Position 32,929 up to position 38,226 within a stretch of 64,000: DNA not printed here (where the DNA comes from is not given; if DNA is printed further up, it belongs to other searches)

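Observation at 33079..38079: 1667-aa protein: about 1200-residue uncharacterised N-terminal region fused to an AAA_5 ATPase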

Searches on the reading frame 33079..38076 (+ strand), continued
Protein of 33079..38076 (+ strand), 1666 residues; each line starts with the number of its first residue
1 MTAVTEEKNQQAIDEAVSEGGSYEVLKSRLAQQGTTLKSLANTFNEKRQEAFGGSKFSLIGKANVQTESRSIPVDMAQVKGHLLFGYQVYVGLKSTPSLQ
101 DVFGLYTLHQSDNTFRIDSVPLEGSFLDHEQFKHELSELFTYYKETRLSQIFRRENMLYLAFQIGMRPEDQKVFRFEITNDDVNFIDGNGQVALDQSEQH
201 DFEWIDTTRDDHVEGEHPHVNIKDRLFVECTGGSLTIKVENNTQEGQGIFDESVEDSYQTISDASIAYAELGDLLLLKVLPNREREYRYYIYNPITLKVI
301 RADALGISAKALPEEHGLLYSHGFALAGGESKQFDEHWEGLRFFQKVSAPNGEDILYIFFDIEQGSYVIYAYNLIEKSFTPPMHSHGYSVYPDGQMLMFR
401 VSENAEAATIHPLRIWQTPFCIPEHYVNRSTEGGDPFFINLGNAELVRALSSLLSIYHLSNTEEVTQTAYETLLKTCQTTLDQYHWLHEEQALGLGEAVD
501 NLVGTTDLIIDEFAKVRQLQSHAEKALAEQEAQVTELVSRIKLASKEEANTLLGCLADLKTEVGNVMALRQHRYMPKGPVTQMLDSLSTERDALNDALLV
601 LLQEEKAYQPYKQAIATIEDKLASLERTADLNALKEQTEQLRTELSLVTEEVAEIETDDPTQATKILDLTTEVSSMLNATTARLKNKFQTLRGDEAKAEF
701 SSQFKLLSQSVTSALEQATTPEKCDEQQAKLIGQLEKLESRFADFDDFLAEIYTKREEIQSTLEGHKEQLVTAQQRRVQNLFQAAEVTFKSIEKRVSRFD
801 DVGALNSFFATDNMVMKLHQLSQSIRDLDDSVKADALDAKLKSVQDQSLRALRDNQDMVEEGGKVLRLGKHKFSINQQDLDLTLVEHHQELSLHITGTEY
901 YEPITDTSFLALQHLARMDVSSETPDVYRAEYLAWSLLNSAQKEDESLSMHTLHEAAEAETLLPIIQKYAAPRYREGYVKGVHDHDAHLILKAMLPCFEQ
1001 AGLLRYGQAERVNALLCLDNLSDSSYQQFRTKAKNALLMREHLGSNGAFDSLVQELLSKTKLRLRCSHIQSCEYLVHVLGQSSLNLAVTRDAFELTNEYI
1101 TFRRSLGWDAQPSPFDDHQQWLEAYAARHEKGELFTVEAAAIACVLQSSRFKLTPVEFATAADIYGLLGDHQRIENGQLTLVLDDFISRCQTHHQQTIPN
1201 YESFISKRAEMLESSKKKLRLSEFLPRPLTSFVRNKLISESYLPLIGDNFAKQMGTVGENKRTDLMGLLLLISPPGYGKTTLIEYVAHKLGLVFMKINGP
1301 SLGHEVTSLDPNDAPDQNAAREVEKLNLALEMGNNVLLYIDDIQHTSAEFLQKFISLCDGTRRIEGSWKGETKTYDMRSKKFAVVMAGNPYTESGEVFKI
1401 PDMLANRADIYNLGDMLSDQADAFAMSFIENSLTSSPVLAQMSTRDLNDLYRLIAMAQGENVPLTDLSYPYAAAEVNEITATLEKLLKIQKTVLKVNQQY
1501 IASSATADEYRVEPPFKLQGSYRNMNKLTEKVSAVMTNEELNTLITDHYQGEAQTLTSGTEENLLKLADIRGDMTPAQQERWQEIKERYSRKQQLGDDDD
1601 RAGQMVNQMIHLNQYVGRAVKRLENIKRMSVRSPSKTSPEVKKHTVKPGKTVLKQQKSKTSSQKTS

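Call 25: find_homologous_proteins(query=L054:7992-13007:+)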
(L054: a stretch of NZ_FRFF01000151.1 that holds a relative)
Query L054:7992-13007:+ (1672 aa): 6495 proteins with E <= 0.001 among 8000 candidates; the best 120 are listed.
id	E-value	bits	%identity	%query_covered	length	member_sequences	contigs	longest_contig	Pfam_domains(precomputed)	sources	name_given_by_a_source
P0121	0.0e+0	3532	95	99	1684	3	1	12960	PF12458.14,PF00004.36,PF07728.21,PF25472.2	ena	-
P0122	0.0e+0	3522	95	99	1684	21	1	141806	PF12458.14,PF00004.36,PF07728.21,PF25472.2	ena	-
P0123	0.0e+0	3368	90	100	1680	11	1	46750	PF12458.14,PF00004.36,PF07728.21,PF25472.2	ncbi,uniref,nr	ncbi:DNA repair ATPase [Nocardiopsis sp. B62]|uniref:DNA repair ATPase n=1 Tax=Nocardiopsis sp. B62 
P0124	0.0e+0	3367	90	100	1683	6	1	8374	PF12458.14,PF00004.36,PF07728.21,PF25472.2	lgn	-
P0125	0.0e+0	3361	90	100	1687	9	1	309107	PF12458.14,PF00004.36,PF07728.21,PF25472.2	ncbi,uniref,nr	ncbi:DNA repair ATPase [Nocardiopsis ganjiahuensis]|uniref:DNA repair ATPase n=1 Tax=Nocardiopsis ga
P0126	0.0e+0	3347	90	100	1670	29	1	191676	PF12458.14,PF00004.36,PF07728.21,PF25472.2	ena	-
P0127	0.0e+0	3344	90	100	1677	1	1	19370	PF12458.14,PF00004.36,PF07728.21,PF25472.2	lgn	-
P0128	0.0e+0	3309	89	100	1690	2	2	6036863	PF12458.14,PF00004.36,PF07728.21,PF25472.2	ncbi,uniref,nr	ncbi:hypothetical protein GCM10007079_49450 [Nocardiopsis terrae]|uniref:MoxR-like ATPase/exonucleas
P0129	0.0e+0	3278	88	100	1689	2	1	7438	PF12458.14,PF00004.36,PF07728.21,PF25472.2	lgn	-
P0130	0.0e+0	3273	88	99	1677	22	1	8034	PF12458.14,PF00004.36,PF07728.21,PF25472.2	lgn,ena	-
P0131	0.0e+0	3167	86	99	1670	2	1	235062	PF12458.14,PF00004.36,PF07728.21,PF25472.2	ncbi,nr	ncbi:DNA repair ATPase [Nocardiopsis sp. NRRL B-16309]|nr:DNA repair ATPase [Nocardiopsis sp. NRRL B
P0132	0.0e+0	3161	85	100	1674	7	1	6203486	PF12458.14,PF00004.36,PF07728.21,PF25472.2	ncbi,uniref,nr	ncbi:hypothetical protein HNR06_001985 [Nocardiopsis arvandica]|uniref:DNA repair ATPase n=1 Tax=Noc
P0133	0.0e+0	3157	85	100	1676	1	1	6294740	PF12458.14,PF00004.36,PF07728.21,PF25472.2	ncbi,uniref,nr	ncbi:DNA repair ATPase [Nocardiopsis sp. YSL2]|uniref:DNA repair ATPase n=1 Tax=Nocardiopsis sp. YSL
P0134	0.0e+0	3153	84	100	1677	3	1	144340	PF12458.14,PF00004.36,PF07728.21,PF25472.2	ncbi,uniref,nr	ncbi:DNA repair ATPase [Nocardiopsis sp. CT-R113]|uniref:DNA repair ATPase n=1 Tax=Nocardiopsis codi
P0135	0.0e+0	3152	85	100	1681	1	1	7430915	PF12458.14,PF00004.36,PF07728.21,PF25472.2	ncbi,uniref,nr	ncbi:dynein-related subfamily AAA family protein [Nocardiopsis sp. Huas11]|uniref:DNA repair ATPase 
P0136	0.0e+0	3152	85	100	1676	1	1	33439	PF12458.14,PF00004.36,PF07728.21,PF25472.2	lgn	-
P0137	0.0e+0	3147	85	100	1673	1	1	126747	PF12458.14,PF00004.36,PF07728.21,PF25472.2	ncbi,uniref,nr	ncbi:DNA repair ATPase [Nocardiopsis sp. ATB16-24]|uniref:DNA repair ATPase n=1 Tax=Nocardiopsis sp.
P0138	0.0e+0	3141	85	100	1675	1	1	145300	PF12458.14,PF00004.36,PF07728.21,PF25472.2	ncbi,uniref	ncbi:DNA repair ATPase [Nocardiopsis sp. NPDC049922]|uniref:DNA repair ATPase n=1 Tax=Nocardiopsis s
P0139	0.0e+0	3141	84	100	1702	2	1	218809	PF12458.14,PF00004.36,PF07728.21,PF25472.2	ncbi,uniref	ncbi:DNA repair ATPase [Nocardiopsis aegyptia]|uniref:DNA repair ATPase n=1 Tax=Nocardiopsis aegypti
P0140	0.0e+0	3140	85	100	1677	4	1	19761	PF12458.14,PF00004.36,PF07728.21,PF25472.2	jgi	jgi:hypothetical protein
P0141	0.0e+0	3134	84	100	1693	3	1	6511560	PF12458.14,PF00004.36,PF07728.21,PF25472.2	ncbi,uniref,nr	ncbi:DNA repair ATPase [Nocardiopsis sp. EMB25]|uniref:DNA repair ATPase n=3 Tax=Nocardiopsis TaxID=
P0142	0.0e+0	3107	84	100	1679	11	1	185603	PF12458.14,PF00004.36,PF07728.21,PF25472.2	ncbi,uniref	ncbi:DNA repair ATPase [Nocardiopsis tropica]|uniref:DNA repair ATPase n=1 Tax=Nocardiopsis tropica 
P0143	0.0e+0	3103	84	100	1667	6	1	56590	PF12458.14,PF00004.36,PF25472.2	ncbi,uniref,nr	ncbi:DNA repair ATPase [Nocardiopsis sp. CC223A]|uniref:DNA repair ATPase n=1 Tax=Nocardiopsis sp. C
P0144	0.0e+0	3097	83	100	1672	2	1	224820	PF12458.14,PF00004.36,PF07728.21,PF25472.2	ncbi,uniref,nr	ncbi:DNA repair ATPase [Nocardiopsis sp. N85]|uniref:DNA repair ATPase n=1 Tax=Nocardiopsis sp. N85 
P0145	0.0e+0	3096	84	100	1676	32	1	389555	PF12458.14,PF00004.36,PF07728.21,PF25472.2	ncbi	-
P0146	0.0e+0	3089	83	100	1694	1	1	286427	PF12458.14,PF00004.36,PF07728.21,PF25472.2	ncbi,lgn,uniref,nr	ncbi:DNA repair ATPase [Nocardiopsis sp. HNM0947]|uniref:DNA repair ATPase n=1 Tax=Nocardiopsis cora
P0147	0.0e+0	3078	83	100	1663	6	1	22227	PF12458.14,PF00004.36,PF07728.21,PF25472.2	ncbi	-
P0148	0.0e+0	3027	82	100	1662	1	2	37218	PF12458.14,PF00004.36,PF25472.2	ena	-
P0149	0.0e+0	2923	79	100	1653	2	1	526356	PF12458.14,PF00004.36,PF07728.21,PF25472.2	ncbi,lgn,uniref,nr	ncbi:DNA repair ATPase [Nocardiopsis algeriensis]|uniref:Exonuclease VII small subunit n=1 Tax=Nocar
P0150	0.0e+0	2658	73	93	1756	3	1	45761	PF12458.14,PF00004.36,PF07728.21,PF25472.2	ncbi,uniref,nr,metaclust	ncbi:DNA repair ATPase [Nocardiopsis gilva]|uniref:DNA repair ATPase n=1 Tax=Nocardiopsis gilva TaxI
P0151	0.0e+0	2625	71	100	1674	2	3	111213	PF12458.14,PF00004.36,PF07728.21,PF25472.2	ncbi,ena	-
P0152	0.0e+0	2610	71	99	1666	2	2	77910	PF12458.14,PF00004.36,PF25472.2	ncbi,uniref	ncbi:DNA repair ATPase [Nocardiopsis rhodophaea]|uniref:DNA repair ATPase n=1 Tax=Nocardiopsis rhodo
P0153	0.0e+0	2564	70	100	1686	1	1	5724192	PF12458.14,PF00004.36,PF07728.21,PF25472.2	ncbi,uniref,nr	ncbi:DNA repair ATPase [Streptomonospora litoralis]|uniref:ATPase involved in DNA repair n=1 Tax=Str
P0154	0.0e+0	2536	70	100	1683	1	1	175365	PF12458.14,PF00004.36,PF07728.21,PF25472.2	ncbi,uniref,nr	ncbi:AAA domain-containing protein [Streptomonospora sp. PA3]|uniref:DNA repair ATPase n=1 Tax=Strep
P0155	0.0e+0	2532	69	100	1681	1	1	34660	PF12458.14,PF00004.36,PF07728.21,PF25472.2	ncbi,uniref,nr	ncbi:DNA repair ATPase [Streptomonospora wellingtoniae]|uniref:DNA repair ATPase n=1 Tax=Streptomono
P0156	0.0e+0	2524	68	100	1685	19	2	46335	PF12458.14,PF00004.36,PF07728.21,PF25472.2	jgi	-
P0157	0.0e+0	2523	70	99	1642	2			PF12458.14,PF00004.36,PF07728.21,PF25472.2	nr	nr:DNA repair ATPase [Nocardiopsis ansamitocini]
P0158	0.0e+0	2522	70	99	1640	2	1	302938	PF12458.14,PF00004.36,PF07728.21,PF25472.2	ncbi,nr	ncbi:DNA repair ATPase [Actinorugispora endophytica]|nr:DNA repair ATPase [Actinorugispora endophyti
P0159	0.0e+0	2518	68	100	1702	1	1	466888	PF12458.14,PF00004.36,PF07728.21,PF25472.2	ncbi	ncbi:DNA repair ATPase [Streptomonospora sediminis]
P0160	0.0e+0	2502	68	100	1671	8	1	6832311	PF12458.14,PF00004.36,PF07728.21,PF25472.2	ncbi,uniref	ncbi:DNA repair ATPase [Nocardiopsis sp. CNT-189]|uniref:DNA repair ATPase n=1 Tax=Nocardiopsis ocea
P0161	0.0e+0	2499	68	100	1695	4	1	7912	PF12458.14,PF00004.36,PF07728.21,PF25472.2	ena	-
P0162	0.0e+0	2482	69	99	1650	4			PF12458.14,PF00004.36,PF07728.21,PF25472.2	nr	nr:DNA repair ATPase [Streptomonospora salina]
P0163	0.0e+0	2482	68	99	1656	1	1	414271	PF12458.14,PF00004.36,PF07728.21,PF25472.2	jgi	jgi:ATPase involved in DNA repair/ATPase family associated with various cellular activities (AAA)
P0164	0.0e+0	2482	67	99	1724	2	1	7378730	PF12458.14,PF00004.36,PF07728.21,PF25472.2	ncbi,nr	ncbi:DNA repair ATPase [Thermomonospora cellulosilytica]|nr:DNA repair ATPase [Thermomonospora cellu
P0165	0.0e+0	2480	66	64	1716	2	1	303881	PF12458.14,PF00004.36,PF07728.21,PF25472.2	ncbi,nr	ncbi:DNA repair ATPase [Thermomonospora echinospora]|nr:DNA repair ATPase [Thermomonospora echinospo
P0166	0.0e+0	2476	68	100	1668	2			PF12458.14,PF00004.36,PF07728.21,PF25472.2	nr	nr:DNA repair ATPase [Spiractinospora alimapuensis]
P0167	0.0e+0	2476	67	99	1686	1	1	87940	PF12458.14,PF00004.36,PF13401.13,PF07728.21,PF25472.2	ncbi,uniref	ncbi:DNA repair ATPase [Sphaerisporangium flaviroseum]|uniref:DNA repair ATPase n=1 Tax=Sphaerispora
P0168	0.0e+0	2470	68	100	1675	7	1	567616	PF12458.14,PF00004.36,PF07728.21,PF25472.2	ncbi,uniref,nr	ncbi:DNA repair ATPase [Nocardiopsis baichengensis]|uniref:DNA repair ATPase n=1 Tax=Nocardiopsis ba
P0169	0.0e+0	2465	68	99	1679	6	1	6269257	PF12458.14,PF00004.36,PF07728.21,PF25472.2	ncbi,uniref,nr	ncbi:hypothetical protein HNR12_002939 [Streptomonospora nanhaiensis]|uniref:AAA+ ATPase domain-cont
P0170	0.0e+0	2462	68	99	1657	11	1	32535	PF12458.14,PF00004.36,PF25472.2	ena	-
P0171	0.0e+0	2461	68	99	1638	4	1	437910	PF12458.14,PF00004.36,PF07728.21,PF25472.2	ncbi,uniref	ncbi:DNA repair ATPase [Phytohabitans kaempferiae]|uniref:DNA repair ATPase n=1 Tax=Phytohabitans ka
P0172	0.0e+0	2461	68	99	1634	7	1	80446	PF12458.14,PF00004.36,PF13401.13,PF07728.21,PF25472.2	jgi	jgi:hypothetical protein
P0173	0.0e+0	2457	67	100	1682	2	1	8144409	PF12458.14,PF00004.36,PF07728.21,PF25472.2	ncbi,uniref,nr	ncbi:DNA repair ATPase [Solwaraspora sp. WMMD1047]|uniref:DNA repair ATPase n=1 Tax=Solwaraspora sp.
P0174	0.0e+0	2455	68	99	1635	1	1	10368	PF12458.14,PF00004.36,PF07728.21,PF25472.2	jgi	jgi:hypothetical protein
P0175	0.0e+0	2453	67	65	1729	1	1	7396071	PF12458.14,PF00004.36,PF07728.21,PF25472.2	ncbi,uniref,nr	ncbi:DNA repair ATPase [Thermomonospora umbrina]|uniref:ATPase family protein associated with variou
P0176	0.0e+0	2450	67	99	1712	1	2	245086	PF12458.14,PF00004.36,PF07728.21,PF25472.2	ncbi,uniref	ncbi:DNA repair ATPase [Micromonospora sonneratiae]|uniref:DNA repair ATPase n=1 Tax=Micromonospora 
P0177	0.0e+0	2450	66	100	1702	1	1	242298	PF12458.14,PF00004.36,PF07728.21,PF25472.2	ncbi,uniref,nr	ncbi:DNA repair ATPase [Phytoactinopolyspora limicola]|uniref:DNA repair ATPase n=1 Tax=Phytoactinop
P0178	0.0e+0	2447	68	99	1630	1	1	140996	PF12458.14,PF00004.36,PF07728.21,PF25472.2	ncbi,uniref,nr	ncbi:DNA repair ATPase [Phytohabitans sp. ZYX-F-186]|uniref:DNA repair ATPase n=1 Tax=Phytohabitans 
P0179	0.0e+0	2446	67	99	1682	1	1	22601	PF12458.14,PF00004.36,PF07728.21,PF25472.2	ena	-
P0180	0.0e+0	2445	67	98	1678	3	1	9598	PF12458.14,PF00004.36,PF07728.21,PF25472.2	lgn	-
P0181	0.0e+0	2445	68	100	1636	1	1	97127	PF12458.14,PF00004.36,PF07728.21,PF25472.2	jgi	jgi:MoxR-like ATPase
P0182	0.0e+0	2444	68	99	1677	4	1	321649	PF12458.14,PF00004.36,PF07728.21,PF25472.2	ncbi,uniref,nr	ncbi:hypothetical protein Pmi06nite_27770 [Planotetraspora mira]|uniref:AAA family ATPase n=1 Tax=Pl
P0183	0.0e+0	2442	67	99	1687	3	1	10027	PF12458.14,PF25472.2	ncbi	-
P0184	0.0e+0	2442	68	99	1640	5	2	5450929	PF12458.14,PF00004.36,PF13401.13,PF25472.2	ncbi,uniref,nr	ncbi:DNA repair ATPase [Thermobifida halotolerans]|uniref:DNA repair ATPase n=2 Tax=Thermobifida hal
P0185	0.0e+0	2441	67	99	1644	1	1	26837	PF12458.14,PF00004.36,PF07728.21,PF25472.2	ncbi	ncbi:DNA repair ATPase [Actinomycetes bacterium KLBMP 9797]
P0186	0.0e+0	2440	66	99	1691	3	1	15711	PF12458.14,PF00004.36,PF07728.21,PF25472.2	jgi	-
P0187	0.0e+0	2440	67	99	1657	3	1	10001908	PF12458.14,PF00004.36,PF07728.21,PF25472.2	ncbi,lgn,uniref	ncbi:DNA repair ATPase [Sphaerisporangium viridialbum]|uniref:DNA repair ATPase n=1 Tax=Sphaerispora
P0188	0.0e+0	2439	66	99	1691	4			PF12458.14,PF00004.36,PF07728.21,PF25472.2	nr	nr:DNA repair ATPase [Phytoactinopolyspora mesophila]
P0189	0.0e+0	2438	68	99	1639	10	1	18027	PF12458.14,PF00004.36,PF13401.13,PF07728.21,PF25472.2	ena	-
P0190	0.0e+0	2438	67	99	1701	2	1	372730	PF12458.14,PF00004.36,PF07728.21,PF25472.2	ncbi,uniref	ncbi:DNA repair ATPase [Sphaerisporangium sp. NPDC049003]|uniref:DNA repair ATPase n=1 Tax=Sphaerisp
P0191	0.0e+0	2438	68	100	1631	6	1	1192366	PF12458.14,PF00004.36,PF07728.21,PF25472.2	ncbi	ncbi:DNA repair ATPase [Actinophytocola sp. KF-1]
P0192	0.0e+0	2437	67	99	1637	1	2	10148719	PF12458.14,PF00004.36,PF07728.21,PF25472.2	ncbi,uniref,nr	ncbi:DNA repair ATPase [Phytohabitans suffuscus]|uniref:AAA+ ATPase domain-containing protein n=1 Ta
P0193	0.0e+0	2437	67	99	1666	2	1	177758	PF12458.14,PF00004.36,PF13401.13,PF07728.21,PF25472.2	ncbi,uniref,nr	ncbi:DNA repair ATPase [Hoyosella sp. YIM 151337]|uniref:DNA repair ATPase n=1 Tax=Hoyosella sp. YIM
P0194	0.0e+0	2436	67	99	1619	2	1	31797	PF12458.14,PF00004.36,PF13401.13,PF07728.21,PF25472.2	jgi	jgi:hypothetical protein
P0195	0.0e+0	2436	67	99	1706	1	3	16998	PF12458.14,PF00004.36,PF07728.21,PF25472.2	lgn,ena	-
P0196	0.0e+0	2436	68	99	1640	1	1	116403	PF12458.14,PF00004.36,PF13401.13,PF07728.21,PF25472.2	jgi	jgi:hypothetical protein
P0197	0.0e+0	2434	67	100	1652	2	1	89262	PF12458.14,PF00004.36,PF07728.21,PF25472.2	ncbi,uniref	ncbi:DNA repair ATPase [Actinophytocola sp.]|uniref:DNA repair ATPase n=1 Tax=Actinophytocola sp. Ta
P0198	0.0e+0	2434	68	99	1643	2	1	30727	PF12458.14,PF00004.36,PF07728.21,PF25472.2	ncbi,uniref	ncbi:DNA repair ATPase [Actinophytocola sp.]|uniref:DNA repair ATPase n=1 Tax=Actinophytocola sp. Ta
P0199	0.0e+0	2432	68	99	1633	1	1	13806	PF12458.14,PF00004.36,PF07728.21,PF25472.2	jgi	jgi:MoxR-like ATPase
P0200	0.0e+0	2431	67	99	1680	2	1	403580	PF12458.14,PF00004.36,PF13401.13,PF25472.2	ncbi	ncbi:DNA repair ATPase [Longispora urticae]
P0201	0.0e+0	2430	67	100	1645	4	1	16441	PF12458.14,PF00004.36,PF07728.21,PF25472.2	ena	-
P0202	0.0e+0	2430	67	100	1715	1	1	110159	PF12458.14,PF00004.36,PF13401.13,PF25472.2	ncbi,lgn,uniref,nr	ncbi:MoxR-like ATPase [Murinocardiopsis flavida]|uniref:MoxR-like ATPase n=1 Tax=Murinocardiopsis fl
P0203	0.0e+0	2429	67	99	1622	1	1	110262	PF12458.14,PF00004.36,PF07728.21,PF25472.2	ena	-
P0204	0.0e+0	2428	67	99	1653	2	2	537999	PF12458.14,PF00004.36,PF13401.13,PF07728.21,PF25472.2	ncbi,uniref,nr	ncbi:DNA repair ATPase [Hoyosella altamirensis]|uniref:AAA+ ATPase domain-containing protein n=1 Tax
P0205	0.0e+0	2428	68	98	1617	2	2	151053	PF12458.14,PF00004.36,PF07728.21,PF25472.2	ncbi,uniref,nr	ncbi:DNA repair ATPase [Planotetraspora phitsanulokensis]|uniref:DNA repair ATPase n=1 Tax=Planotetr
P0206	0.0e+0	2427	67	99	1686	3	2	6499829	PF12458.14,PF00004.36,PF07728.21,PF25472.2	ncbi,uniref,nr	ncbi:DNA repair ATPase [Micromonospora yangpuensis]|uniref:DNA repair ATPase n=1 Tax=Micromonospora 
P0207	0.0e+0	2426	66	100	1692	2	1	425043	PF12458.14,PF00004.36,PF07728.21,PF25472.2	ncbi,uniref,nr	ncbi:DNA repair ATPase [Micromonospora coerulea]|uniref:DNA repair ATPase n=1 Tax=Micromonospora coe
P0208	0.0e+0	2426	66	99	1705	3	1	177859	PF12458.14,PF00004.36,PF07728.21,PF25472.2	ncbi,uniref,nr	ncbi:AAA domain-containing protein [Phytoactinopolyspora alkaliphila]|uniref:AAA domain-containing p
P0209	0.0e+0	2425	66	100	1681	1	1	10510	PF12458.14,PF00004.36,PF07728.21,PF25472.2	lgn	-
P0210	0.0e+0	2423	68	98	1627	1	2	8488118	PF12458.14,PF00004.36,PF07728.21,PF25472.2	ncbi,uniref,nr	ncbi:DNA repair ATPase [Actinokineospora auranticolor]|uniref:ATPase family protein associated with 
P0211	0.0e+0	2422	67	99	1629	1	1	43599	PF12458.14,PF00004.36,PF07728.21,PF25472.2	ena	-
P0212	0.0e+0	2422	68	99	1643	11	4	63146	PF12458.14,PF00004.36,PF07728.21,PF25472.2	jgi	jgi:hypothetical protein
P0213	0.0e+0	2422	66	100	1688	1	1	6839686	PF12458.14,PF00004.36,PF07728.21,PF25472.2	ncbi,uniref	ncbi:DNA repair ATPase [Micromonospora sp. IBHARD004]|uniref:DNA repair ATPase n=1 Tax=Micromonospor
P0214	0.0e+0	2421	67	99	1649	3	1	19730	PF12458.14,PF00004.36,PF07728.21,PF25472.2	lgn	-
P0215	0.0e+0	2419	67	99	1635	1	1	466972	PF12458.14,PF00004.36,PF07728.21,PF25472.2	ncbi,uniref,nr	ncbi:DNA repair ATPase [Actinophytocola gossypii]|uniref:DNA repair ATPase n=1 Tax=Actinophytocola g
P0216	0.0e+0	2418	67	100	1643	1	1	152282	PF12458.14,PF00004.36,PF07728.21,PF25472.2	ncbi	ncbi:DNA repair ATPase [Actinophytocola sediminis]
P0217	0.0e+0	2417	66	100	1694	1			PF12458.14,PF00004.36,PF07728.21,PF25472.2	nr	nr:DNA repair ATPase [Micromonospora sp. DSM 115978]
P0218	0.0e+0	2417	65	100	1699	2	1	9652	PF12458.14,PF00004.36,PF07728.21,PF25472.2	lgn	-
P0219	0.0e+0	2416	67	99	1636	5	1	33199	PF12458.14,PF00004.36,PF07728.21,PF25472.2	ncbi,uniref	ncbi:MAG: DNA repair ATPase [Actinophytocola sp.]|uniref:DNA repair ATPase n=1 Tax=Actinophytocola s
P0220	0.0e+0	2416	67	99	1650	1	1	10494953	PF12458.14,PF00004.36,PF13401.13,PF07728.21,PF25472.2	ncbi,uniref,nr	ncbi:DNA repair ATPase [Dactylosporangium fulvum]|uniref:DNA repair ATPase n=1 Tax=Dactylosporangium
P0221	0.0e+0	2416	66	100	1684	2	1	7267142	PF12458.14,PF00004.36,PF07728.21,PF25472.2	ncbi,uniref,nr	ncbi:ATPase family protein associated with various cellular activities (AAA) [Micromonospora kanglei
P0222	0.0e+0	2415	66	100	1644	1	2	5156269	PF12458.14,PF00004.36,PF07728.21,PF25472.2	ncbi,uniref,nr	ncbi:DNA repair ATPase [Phytohabitans houttuyneae]|uniref:AAA+ ATPase domain-containing protein n=1 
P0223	0.0e+0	2414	66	100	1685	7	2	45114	PF12458.14,PF00004.36,PF07728.21,PF25472.2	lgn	-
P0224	0.0e+0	2413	67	100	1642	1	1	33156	PF12458.14,PF00004.36,PF07728.21,PF25472.2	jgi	jgi:hypothetical protein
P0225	0.0e+0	2413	67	99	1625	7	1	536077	PF12458.14,PF00004.36,PF07728.21,PF25472.2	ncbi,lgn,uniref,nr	ncbi:DNA repair ATPase [Actinokineospora xionganensis]|uniref:DNA repair ATPase n=1 Tax=Actinokineos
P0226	0.0e+0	2413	66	100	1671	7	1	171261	PF12458.14,PF00004.36,PF13401.13,PF07728.21,PF25472.2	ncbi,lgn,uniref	ncbi:DNA repair ATPase [Streptosporangium sp. LJ11]|uniref:DNA repair ATPase n=1 Tax=Streptosporangi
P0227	0.0e+0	2413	66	99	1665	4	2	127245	PF12458.14,PF00004.36,PF07728.21,PF25472.2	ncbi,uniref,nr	ncbi:DNA repair ATPase [Micromonospora endophytica]|uniref:DNA repair ATPase n=1 Tax=Micromonospora 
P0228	0.0e+0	2413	67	99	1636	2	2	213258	PF12458.14,PF00004.36,PF25472.2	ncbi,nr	ncbi:DNA repair ATPase [Planotetraspora kaengkrachanensis]|nr:DNA repair ATPase [Planotetraspora kae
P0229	0.0e+0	2412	65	100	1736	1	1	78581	PF12458.14,PF00004.36,PF07728.21,PF25472.2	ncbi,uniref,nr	ncbi:DNA repair ATPase [Phytoactinopolyspora halotolerans]|uniref:AAA domain-containing protein n=1 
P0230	0.0e+0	2412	67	99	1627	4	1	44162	PF12458.14,PF00004.36,PF07728.21,PF25472.2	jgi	jgi:MoxR-like ATPase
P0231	0.0e+0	2411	67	99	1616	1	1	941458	PF12458.14,PF00004.36,PF13401.13,PF07728.21,PF25472.2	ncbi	-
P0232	0.0e+0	2411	67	99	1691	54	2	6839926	PF12458.14,PF00004.36,PF07728.21,PF25472.2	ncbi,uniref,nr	ncbi:DNA repair ATPase [Micromonospora craniellae]|uniref:DNA repair ATPase n=1 Tax=Micromonospora c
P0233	0.0e+0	2411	66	100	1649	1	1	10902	PF12458.14,PF00004.36,PF07728.21,PF25472.2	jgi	jgi:hypothetical protein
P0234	0.0e+0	2410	67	99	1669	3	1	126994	PF12458.14,PF00004.36,PF13401.13,PF07728.21,PF25472.2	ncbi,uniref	ncbi:DNA repair ATPase [Dactylosporangium sp. NPDC051484]|uniref:DNA repair ATPase n=1 Tax=Dactylosp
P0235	0.0e+0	2409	66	99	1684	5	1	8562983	PF12458.14,PF00004.36,PF07728.21,PF25472.2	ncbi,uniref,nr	ncbi:DNA repair ATPase [Micromonospora sp. NBC_01796]|uniref:DNA repair ATPase n=1 Tax=Micromonospor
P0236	0.0e+0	2409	67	99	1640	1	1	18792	PF12458.14,PF00004.36,PF13401.13,PF07728.21,PF25472.2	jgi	jgi:hypothetical protein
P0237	0.0e+0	2409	67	99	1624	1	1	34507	PF12458.14,PF00004.36,PF07728.21,PF25472.2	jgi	jgi:ATPase involved in DNA repair/AAA domain (dynein-related subfamily)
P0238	0.0e+0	2408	67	99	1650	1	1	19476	PF12458.14,PF00004.36,PF13401.13,PF07728.21,PF25472.2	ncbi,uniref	ncbi:DNA repair ATPase [Dactylosporangium fulvum]|uniref:DNA repair ATPase n=1 Tax=Dactylosporangium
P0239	0.0e+0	2408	65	100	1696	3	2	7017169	PF12458.14,PF00004.36,PF07728.21,PF25472.2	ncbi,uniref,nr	ncbi:DNA repair ATPase [Micromonospora endolithica]|uniref:DNA repair ATPase n=1 Tax=Micromonospora 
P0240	0.0e+0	2408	66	99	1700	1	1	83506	PF12458.14,PF00004.36,PF07728.21,PF25472.2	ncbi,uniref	ncbi:DNA repair ATPase [Micromonospora sp. NPDC050200]|uniref:DNA repair ATPase n=1 Tax=Micromonospo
